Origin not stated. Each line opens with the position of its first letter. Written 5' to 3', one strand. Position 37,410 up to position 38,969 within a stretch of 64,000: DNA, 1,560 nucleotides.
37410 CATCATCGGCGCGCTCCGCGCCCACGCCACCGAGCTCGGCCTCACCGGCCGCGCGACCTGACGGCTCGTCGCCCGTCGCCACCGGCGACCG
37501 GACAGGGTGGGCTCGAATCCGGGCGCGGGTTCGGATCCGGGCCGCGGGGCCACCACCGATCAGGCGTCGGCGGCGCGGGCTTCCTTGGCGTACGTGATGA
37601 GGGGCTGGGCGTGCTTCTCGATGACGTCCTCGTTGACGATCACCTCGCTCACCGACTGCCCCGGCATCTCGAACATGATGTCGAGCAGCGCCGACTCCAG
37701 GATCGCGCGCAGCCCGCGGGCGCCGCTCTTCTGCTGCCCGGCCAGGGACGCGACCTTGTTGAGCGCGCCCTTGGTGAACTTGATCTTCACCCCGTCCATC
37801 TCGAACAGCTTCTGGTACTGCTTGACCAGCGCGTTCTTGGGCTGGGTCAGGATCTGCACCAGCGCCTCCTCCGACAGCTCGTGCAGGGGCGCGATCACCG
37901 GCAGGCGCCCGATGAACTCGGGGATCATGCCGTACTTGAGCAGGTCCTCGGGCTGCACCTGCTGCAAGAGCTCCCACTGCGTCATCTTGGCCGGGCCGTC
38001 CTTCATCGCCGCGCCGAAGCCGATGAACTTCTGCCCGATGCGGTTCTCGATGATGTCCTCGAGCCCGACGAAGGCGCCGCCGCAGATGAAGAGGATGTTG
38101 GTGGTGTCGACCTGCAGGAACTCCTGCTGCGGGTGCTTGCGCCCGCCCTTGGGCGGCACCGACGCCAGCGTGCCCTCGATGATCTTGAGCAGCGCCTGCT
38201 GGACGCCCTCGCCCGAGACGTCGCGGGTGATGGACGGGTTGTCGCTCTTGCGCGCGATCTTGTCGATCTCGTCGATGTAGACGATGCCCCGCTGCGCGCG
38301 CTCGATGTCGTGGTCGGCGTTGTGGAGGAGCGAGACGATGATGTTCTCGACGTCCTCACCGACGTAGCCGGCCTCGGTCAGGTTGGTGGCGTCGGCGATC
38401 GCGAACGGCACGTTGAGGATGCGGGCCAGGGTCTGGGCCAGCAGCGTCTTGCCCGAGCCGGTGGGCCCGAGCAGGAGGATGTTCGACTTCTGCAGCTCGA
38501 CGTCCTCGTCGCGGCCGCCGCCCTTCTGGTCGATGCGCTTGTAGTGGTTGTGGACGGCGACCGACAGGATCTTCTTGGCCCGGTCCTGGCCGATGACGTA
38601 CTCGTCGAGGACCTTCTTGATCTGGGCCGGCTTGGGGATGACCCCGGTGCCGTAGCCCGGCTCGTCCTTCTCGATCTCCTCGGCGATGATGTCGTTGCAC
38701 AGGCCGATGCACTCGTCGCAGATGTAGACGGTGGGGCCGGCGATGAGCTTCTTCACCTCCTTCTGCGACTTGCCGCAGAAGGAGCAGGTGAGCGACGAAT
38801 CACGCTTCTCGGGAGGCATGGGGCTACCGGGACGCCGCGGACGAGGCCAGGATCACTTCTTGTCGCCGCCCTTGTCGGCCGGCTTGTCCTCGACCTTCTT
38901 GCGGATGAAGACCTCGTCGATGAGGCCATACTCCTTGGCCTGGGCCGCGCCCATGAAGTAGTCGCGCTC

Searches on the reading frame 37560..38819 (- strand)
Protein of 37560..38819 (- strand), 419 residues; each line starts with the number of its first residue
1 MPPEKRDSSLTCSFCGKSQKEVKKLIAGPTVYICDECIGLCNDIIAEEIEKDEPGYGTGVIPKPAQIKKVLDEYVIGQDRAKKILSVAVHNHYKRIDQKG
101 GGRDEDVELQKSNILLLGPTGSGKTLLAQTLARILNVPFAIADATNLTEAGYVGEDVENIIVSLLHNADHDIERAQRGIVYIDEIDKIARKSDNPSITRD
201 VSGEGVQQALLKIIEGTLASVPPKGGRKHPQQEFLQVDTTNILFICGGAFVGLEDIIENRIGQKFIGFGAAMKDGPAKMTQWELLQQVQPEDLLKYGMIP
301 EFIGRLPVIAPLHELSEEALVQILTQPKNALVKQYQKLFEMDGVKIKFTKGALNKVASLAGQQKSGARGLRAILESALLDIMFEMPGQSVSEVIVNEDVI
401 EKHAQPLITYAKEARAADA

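Call 7: find_encoding_contigs(protein=window:37560-38819:-, flank=10000, max_places=10)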
Protein window:37560-38819:- (419 aa): 3 contigs read that carry it; 3 places shown.
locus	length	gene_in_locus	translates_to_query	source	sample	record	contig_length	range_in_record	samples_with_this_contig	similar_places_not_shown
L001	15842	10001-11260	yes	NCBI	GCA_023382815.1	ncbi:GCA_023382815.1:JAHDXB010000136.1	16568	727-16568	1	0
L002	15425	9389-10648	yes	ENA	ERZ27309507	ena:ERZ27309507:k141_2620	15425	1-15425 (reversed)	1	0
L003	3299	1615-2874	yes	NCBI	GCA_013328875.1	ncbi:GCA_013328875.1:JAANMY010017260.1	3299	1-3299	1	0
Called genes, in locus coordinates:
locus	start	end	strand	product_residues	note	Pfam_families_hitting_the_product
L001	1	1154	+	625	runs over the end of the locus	PF13432:TPR_16 (faint), PF13428:TPR_14 (faint), PF12895:ANAPC3 (faint), PF07719:TPR_2 (faint), PF13431:TPR_17 (faint), PF13181:TPR_8 (faint), PF00515:TPR_1 (faint), PF14559:TPR_19 (weak)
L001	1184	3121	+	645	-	-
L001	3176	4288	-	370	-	PF02678:Pirin, PF05726:Pirin_C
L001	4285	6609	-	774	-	PF01244:Peptidase_M19 (faint)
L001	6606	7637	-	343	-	PF02558:ApbA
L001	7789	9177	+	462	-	PF05697:Trigger_N, PF05698:Trigger_C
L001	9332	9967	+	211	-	PF00574:CLP_protease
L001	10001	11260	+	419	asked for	PF06689:zf-C4_ClpX, PF01078:Mg_chelatase (faint), PF00004:AAA, PF07724:AAA_2, PF07728:AAA_5 (faint), PF10431:ClpB_D2-small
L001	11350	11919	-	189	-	PF01966:HD (faint)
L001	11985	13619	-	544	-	-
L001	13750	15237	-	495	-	-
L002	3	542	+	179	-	?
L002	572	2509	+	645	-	-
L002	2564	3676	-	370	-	PF02678:Pirin, PF05726:Pirin_C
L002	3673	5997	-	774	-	PF01244:Peptidase_M19 (faint)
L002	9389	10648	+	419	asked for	PF06689:zf-C4_ClpX, PF01078:Mg_chelatase (faint), PF00004:AAA, PF07724:AAA_2, PF07728:AAA_5 (faint), PF10431:ClpB_D2-small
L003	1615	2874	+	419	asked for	PF06689:zf-C4_ClpX, PF01078:Mg_chelatase (faint), PF00004:AAA, PF07724:AAA_2, PF07728:AAA_5 (faint), PF10431:ClpB_D2-small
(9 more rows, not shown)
